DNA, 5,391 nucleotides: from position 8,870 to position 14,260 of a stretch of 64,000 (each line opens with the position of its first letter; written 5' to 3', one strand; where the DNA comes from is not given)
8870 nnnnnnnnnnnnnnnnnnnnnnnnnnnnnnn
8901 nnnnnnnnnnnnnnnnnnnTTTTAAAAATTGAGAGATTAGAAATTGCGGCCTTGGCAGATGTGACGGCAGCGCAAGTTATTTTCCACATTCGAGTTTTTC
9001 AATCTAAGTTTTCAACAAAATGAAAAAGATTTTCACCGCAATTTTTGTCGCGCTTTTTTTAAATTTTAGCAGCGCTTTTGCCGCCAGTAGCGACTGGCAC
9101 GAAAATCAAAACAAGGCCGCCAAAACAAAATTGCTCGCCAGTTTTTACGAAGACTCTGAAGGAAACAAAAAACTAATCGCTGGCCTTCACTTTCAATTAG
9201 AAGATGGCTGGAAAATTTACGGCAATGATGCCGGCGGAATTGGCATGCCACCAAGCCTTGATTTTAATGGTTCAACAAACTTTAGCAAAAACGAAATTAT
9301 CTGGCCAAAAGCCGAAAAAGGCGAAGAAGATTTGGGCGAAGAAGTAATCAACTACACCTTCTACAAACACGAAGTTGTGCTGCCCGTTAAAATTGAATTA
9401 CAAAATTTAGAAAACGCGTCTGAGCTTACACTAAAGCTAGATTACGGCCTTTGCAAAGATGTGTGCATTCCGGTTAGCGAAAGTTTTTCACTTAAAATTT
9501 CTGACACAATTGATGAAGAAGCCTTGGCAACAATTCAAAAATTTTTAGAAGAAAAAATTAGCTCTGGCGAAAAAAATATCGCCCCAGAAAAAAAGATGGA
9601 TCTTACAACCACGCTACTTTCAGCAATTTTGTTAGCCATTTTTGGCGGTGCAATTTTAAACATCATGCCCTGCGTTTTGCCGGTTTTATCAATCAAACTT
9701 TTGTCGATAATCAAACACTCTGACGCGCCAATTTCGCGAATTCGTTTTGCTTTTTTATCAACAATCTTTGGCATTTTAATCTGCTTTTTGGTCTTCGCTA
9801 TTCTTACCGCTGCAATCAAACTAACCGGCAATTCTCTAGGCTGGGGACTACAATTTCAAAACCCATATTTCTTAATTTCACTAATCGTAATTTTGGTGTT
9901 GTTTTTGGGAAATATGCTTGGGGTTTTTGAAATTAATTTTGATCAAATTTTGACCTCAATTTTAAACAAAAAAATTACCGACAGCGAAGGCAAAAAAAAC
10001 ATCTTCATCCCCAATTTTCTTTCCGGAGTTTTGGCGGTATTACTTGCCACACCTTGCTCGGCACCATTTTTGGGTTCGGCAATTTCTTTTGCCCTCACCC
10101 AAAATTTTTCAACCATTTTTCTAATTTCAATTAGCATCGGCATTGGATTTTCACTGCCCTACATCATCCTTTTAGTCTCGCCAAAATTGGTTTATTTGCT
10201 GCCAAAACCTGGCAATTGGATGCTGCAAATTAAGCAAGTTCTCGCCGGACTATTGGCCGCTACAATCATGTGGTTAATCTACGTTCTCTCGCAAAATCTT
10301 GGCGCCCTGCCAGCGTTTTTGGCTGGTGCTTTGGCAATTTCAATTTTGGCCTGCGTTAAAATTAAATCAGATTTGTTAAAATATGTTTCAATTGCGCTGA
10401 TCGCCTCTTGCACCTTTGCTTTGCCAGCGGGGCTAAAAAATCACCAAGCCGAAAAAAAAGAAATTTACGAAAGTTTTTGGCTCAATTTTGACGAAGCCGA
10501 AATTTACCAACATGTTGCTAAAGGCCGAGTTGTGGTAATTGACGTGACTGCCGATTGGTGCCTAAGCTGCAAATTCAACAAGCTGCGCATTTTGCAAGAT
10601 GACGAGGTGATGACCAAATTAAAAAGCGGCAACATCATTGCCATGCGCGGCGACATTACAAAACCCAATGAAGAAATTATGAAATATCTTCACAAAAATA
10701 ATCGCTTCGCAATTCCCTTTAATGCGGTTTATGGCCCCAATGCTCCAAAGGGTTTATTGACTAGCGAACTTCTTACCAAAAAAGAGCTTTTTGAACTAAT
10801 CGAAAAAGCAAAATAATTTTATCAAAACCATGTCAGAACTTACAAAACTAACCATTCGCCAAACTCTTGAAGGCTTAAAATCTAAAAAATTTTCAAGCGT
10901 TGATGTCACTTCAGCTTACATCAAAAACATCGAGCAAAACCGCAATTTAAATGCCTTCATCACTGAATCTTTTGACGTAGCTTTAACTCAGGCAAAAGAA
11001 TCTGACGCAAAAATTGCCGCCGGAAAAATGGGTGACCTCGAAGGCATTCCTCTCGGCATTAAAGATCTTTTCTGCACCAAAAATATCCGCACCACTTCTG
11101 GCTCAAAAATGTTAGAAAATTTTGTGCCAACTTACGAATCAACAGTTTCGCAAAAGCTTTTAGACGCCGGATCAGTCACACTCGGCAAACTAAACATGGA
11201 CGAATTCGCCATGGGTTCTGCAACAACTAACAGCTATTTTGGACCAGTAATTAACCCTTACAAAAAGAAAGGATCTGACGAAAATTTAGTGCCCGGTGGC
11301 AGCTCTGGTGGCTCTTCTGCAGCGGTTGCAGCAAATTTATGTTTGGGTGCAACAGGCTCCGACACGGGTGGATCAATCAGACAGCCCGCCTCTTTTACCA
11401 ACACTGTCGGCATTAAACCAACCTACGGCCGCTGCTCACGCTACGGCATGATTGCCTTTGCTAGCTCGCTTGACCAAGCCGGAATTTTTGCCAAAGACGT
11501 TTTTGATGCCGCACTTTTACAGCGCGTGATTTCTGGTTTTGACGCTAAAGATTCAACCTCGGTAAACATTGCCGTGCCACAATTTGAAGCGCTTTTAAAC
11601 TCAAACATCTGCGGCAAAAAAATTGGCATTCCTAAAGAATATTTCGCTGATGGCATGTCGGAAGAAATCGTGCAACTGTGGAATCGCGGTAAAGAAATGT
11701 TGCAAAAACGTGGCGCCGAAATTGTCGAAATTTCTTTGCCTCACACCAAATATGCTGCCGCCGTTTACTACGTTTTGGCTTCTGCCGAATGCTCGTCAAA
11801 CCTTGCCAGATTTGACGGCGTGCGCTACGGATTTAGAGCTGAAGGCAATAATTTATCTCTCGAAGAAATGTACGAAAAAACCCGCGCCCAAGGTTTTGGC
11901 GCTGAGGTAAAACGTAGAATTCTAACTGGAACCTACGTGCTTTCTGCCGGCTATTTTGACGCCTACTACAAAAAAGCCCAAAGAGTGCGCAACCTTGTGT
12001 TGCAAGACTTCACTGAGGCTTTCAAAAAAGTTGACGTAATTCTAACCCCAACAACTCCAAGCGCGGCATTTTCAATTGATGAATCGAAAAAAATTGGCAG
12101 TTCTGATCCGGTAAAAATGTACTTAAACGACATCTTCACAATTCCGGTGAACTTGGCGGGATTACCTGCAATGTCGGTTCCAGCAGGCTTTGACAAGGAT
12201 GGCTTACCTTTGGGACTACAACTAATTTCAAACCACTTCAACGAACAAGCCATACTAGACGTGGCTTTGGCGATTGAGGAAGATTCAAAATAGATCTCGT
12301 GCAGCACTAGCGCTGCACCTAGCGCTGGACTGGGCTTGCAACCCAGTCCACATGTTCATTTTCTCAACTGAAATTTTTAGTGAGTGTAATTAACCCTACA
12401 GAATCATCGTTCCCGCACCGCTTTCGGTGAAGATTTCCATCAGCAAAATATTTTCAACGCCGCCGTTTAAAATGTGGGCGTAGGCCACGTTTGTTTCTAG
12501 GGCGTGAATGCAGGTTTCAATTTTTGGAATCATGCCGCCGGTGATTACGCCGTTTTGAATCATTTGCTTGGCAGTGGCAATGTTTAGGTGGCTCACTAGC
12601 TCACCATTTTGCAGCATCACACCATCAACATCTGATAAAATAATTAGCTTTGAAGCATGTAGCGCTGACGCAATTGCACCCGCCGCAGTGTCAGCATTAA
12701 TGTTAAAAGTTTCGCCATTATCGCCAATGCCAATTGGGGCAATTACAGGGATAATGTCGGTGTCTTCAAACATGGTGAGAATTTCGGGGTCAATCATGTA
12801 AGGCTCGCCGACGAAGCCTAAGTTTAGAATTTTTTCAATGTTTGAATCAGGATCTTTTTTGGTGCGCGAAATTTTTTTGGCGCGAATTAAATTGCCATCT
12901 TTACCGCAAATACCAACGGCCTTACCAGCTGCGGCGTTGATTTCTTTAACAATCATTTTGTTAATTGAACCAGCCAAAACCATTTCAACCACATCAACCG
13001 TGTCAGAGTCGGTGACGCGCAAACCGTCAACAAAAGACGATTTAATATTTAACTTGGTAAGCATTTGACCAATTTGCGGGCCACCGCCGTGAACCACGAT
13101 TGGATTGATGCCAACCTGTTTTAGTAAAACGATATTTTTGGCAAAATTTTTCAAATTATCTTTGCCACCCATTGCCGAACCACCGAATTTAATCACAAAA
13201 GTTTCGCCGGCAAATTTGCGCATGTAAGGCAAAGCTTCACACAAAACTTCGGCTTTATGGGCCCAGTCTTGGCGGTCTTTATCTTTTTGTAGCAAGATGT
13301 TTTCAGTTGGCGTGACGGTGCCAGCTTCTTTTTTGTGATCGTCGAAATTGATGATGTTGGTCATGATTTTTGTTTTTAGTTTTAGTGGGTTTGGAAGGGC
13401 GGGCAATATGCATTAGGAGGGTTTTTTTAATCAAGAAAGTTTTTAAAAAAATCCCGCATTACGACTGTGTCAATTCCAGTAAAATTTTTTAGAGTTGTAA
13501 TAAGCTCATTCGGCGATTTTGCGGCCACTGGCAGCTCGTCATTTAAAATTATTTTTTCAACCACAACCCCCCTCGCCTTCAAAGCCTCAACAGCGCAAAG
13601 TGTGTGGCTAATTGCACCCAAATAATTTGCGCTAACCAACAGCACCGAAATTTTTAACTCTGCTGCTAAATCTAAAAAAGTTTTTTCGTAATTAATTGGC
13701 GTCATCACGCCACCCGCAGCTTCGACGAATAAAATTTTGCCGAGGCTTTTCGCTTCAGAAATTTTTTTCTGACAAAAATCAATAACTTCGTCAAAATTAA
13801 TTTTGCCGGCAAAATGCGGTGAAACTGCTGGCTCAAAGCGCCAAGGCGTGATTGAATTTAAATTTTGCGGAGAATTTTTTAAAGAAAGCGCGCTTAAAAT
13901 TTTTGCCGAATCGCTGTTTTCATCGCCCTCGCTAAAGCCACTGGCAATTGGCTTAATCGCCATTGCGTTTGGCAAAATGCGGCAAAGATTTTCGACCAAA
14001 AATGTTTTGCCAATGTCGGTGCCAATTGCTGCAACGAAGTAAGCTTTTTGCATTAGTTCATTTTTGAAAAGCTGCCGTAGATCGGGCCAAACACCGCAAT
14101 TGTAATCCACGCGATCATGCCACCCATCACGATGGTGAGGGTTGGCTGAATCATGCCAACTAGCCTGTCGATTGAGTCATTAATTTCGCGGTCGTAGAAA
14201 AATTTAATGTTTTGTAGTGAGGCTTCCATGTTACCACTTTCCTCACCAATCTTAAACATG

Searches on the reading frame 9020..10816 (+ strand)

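Call 29: search_protein_families(library=pfam, max_evalue=0.00001, proteins=[window:9020-10816:+])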
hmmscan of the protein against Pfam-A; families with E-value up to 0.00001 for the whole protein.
window:9020-10816:+ (598 aa): 3 families
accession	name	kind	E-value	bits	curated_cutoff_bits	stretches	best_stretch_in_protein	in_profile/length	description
PF02683.22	DsbD_TM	-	4.3e-22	78.9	27.1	1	202-420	3-215/219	Cytochrome C biogenesis protein transmembrane domain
PF11412.14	DsbD_N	-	7e-14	52.3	25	1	53-157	21-115/119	Thiol:disulfide interchange protein DsbD, N-terminal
PF13899.12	Thioredoxin_7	-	1.9e-09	37.9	27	1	487-573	2-83/83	Thioredoxin-like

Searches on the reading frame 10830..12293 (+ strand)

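Call 29: search_protein_families(library=pfam, max_evalue=0.00001, proteins=[window:10830-12293:+])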
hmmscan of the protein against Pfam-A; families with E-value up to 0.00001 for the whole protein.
window:10830-12293:+ (487 aa): 1 family
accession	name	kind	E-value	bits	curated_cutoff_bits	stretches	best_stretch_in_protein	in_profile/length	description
PF01425.27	Amidase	-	2.4e-145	485.4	27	1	25-476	1-445/445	Amidase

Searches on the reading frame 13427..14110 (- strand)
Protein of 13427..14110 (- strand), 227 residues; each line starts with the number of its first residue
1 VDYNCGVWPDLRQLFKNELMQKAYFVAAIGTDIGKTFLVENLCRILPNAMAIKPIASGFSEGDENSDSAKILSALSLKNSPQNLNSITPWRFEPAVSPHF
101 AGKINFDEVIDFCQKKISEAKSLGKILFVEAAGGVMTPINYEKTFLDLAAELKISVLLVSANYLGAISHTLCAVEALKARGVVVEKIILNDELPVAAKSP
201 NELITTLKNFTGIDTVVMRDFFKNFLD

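Call 29: search_protein_families(library=pfam, max_evalue=0.00001, proteins=[window:13427-14110:-])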
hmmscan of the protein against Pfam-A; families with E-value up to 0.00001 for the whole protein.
window:13427-14110:- (227 aa): 1 family
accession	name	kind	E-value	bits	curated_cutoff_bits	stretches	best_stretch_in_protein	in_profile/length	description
PF13500.12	AAA_26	-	4.9e-30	105.3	27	1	23-211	2-180/198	AAA domain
